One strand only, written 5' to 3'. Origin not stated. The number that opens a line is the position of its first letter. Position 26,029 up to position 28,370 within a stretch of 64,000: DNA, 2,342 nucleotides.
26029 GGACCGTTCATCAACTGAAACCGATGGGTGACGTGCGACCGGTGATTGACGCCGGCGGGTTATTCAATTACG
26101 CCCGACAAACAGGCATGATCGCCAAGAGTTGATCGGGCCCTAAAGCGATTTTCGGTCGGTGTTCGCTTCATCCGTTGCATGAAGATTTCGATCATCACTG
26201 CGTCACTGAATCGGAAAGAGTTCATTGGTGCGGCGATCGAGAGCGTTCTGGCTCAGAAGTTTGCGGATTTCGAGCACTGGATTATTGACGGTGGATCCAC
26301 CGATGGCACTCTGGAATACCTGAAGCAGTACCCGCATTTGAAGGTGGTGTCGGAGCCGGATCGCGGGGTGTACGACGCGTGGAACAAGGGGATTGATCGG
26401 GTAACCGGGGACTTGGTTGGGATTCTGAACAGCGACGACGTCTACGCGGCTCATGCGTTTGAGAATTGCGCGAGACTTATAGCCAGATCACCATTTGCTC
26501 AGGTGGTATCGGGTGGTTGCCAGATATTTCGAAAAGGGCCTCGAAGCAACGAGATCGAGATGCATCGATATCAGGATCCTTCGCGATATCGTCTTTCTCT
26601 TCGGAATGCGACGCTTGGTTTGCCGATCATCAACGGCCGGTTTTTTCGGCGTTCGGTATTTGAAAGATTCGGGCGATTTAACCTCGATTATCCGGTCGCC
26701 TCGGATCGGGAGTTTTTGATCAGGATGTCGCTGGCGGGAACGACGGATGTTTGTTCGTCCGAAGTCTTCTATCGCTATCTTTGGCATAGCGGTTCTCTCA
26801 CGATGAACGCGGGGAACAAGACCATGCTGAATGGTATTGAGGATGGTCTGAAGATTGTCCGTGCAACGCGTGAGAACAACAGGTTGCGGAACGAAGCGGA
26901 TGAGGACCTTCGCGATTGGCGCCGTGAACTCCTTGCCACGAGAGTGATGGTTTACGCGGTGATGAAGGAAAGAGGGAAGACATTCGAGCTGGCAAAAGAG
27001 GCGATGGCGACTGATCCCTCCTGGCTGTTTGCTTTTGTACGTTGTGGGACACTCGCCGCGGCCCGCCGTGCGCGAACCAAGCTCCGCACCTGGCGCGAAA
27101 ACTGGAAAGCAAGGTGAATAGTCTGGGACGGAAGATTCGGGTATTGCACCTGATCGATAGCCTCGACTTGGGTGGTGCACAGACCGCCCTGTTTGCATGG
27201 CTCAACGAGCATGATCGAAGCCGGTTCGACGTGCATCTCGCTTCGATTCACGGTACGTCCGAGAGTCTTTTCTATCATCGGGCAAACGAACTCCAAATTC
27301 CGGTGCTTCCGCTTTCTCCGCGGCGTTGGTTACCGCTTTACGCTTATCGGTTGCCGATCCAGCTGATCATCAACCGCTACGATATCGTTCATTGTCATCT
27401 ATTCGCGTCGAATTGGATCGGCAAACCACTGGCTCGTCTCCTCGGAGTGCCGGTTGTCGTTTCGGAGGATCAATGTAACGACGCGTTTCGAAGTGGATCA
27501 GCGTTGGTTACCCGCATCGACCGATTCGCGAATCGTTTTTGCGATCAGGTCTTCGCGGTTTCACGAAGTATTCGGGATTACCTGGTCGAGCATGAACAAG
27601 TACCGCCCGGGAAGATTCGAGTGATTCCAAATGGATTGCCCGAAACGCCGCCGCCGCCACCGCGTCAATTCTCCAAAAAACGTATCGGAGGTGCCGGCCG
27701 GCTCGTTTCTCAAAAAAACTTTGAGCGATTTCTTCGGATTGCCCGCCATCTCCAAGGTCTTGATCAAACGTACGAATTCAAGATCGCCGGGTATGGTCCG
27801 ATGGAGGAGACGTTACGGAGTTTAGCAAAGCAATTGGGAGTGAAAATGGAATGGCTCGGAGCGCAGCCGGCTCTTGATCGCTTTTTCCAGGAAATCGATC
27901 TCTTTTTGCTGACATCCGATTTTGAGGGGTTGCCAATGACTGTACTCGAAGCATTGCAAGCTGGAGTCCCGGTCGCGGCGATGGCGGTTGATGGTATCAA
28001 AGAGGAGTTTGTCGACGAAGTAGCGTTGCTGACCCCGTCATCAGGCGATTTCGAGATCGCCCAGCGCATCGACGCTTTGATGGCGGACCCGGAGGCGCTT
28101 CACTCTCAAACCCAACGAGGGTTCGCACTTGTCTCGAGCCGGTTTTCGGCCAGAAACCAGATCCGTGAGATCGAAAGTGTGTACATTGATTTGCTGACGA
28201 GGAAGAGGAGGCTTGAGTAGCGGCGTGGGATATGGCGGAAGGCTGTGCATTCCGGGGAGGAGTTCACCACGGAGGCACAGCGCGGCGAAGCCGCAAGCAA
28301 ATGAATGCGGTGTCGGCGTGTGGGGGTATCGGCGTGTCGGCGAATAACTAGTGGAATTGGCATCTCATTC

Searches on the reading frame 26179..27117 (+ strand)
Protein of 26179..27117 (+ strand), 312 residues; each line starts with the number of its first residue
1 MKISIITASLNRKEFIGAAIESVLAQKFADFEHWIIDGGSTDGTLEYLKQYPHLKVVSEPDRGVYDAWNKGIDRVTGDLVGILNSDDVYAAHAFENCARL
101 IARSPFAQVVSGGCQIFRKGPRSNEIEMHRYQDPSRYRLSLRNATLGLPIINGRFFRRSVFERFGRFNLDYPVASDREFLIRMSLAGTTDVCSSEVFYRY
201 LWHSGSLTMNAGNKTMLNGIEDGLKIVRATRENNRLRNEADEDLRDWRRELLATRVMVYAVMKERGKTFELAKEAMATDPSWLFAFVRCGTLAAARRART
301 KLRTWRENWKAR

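Call 65: search_protein_families(library=pfam, proteins=[window:26179-27117:+], max_evalue=0.00001)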
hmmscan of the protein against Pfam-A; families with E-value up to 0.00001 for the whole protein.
window:26179-27117:+ (312 aa): 2 families
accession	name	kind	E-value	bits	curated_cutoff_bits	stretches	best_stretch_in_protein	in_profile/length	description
PF00535.33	Glycos_transf_2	-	5.2e-26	92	23.3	1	4-163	1-166/168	Glycosyl transferase family 2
PF13641.12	Glyco_tranf_2_3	-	2.8e-09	37.8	27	1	3-188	3-199/230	Glycosyltransferase like family 2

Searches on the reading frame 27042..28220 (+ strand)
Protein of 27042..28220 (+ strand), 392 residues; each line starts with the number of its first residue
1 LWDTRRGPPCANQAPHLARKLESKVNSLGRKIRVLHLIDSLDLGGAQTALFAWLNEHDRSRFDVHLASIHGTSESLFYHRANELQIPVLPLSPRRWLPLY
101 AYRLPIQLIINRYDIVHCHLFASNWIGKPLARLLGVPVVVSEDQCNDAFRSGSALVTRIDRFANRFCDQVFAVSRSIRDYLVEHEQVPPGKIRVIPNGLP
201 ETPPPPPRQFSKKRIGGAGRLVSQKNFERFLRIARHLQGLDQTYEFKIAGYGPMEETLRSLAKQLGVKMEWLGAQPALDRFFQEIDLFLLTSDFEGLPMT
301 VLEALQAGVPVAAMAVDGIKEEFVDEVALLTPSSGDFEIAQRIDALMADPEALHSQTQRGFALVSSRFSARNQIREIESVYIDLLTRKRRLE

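Call 65: search_protein_families(library=pfam, proteins=[window:27042-28220:+], max_evalue=0.00001)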
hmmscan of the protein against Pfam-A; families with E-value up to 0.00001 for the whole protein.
window:27042-28220:+ (392 aa): 5 families
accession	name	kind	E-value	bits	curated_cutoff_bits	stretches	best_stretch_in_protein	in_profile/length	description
PF00534.26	Glycos_transf_1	-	3.3e-26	92.3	26.4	1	213-359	16-168/172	Glycosyl transferases group 1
PF13439.12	Glyco_transf_4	-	1.8e-23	83.9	28.5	1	44-199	2-166/170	Glycosyltransferase Family 4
PF13692.12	Glyco_trans_1_4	-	2.4e-21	76.9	27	1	213-349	2-142/142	Glycosyl transferases group 1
PF13579.12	Glyco_trans_4_4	-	3.3e-18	67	29.7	1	44-198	1-158/158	Glycosyl transferase 4-like domain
PF13524.12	Glyco_trans_1_2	-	5.7e-06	26.8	25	0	240-378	15-143/144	Glycosyl transferase-like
